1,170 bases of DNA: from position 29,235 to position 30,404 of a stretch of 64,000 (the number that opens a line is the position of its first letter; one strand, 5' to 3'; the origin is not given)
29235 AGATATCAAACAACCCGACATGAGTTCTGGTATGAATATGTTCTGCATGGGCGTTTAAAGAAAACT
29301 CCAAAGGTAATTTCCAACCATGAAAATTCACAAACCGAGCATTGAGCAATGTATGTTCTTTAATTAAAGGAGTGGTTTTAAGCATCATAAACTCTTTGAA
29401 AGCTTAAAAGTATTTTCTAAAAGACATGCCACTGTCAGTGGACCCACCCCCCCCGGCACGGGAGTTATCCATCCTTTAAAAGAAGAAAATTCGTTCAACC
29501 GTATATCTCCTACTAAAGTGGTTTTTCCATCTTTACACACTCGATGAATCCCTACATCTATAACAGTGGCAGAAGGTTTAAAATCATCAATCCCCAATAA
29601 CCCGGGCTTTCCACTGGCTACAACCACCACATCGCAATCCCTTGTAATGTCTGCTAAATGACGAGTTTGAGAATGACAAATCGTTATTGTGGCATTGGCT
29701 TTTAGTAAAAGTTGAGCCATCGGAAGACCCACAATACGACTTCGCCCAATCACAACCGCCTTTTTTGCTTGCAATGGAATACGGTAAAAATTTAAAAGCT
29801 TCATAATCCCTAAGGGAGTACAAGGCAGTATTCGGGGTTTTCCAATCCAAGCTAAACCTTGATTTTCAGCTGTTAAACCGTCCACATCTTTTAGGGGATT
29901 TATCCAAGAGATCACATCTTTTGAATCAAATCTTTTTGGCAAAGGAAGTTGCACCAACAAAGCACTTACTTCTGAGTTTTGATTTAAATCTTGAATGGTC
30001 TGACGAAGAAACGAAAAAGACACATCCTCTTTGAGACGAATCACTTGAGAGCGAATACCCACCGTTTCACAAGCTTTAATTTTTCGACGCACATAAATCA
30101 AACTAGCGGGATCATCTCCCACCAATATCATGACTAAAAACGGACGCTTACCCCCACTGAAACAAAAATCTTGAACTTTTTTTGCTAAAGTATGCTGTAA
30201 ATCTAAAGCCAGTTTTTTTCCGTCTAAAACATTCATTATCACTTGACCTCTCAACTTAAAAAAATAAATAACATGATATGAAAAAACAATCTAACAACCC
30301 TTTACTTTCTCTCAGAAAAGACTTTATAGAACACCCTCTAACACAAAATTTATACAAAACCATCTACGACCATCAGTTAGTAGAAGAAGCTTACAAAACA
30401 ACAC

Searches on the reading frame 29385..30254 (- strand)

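Call 21: search_protein_families(library=pfam, proteins=[window:29385-30254:-], max_evalue=0.001)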
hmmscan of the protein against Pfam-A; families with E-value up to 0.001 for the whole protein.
window:29385-30254:- (289 aa): 2 families
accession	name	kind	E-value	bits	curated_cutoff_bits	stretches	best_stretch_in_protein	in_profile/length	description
PF02882.25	THF_DHG_CYH_C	-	9.1e-57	191.3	27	1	130-287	3-157/160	Tetrahydrofolate dehydrogenase/cyclohydrolase, NAD(P)-binding domain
PF00763.28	THF_DHG_CYH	-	2e-33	115.5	32.8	1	10-125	1-115/115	Tetrahydrofolate dehydrogenase/cyclohydrolase, catalytic domain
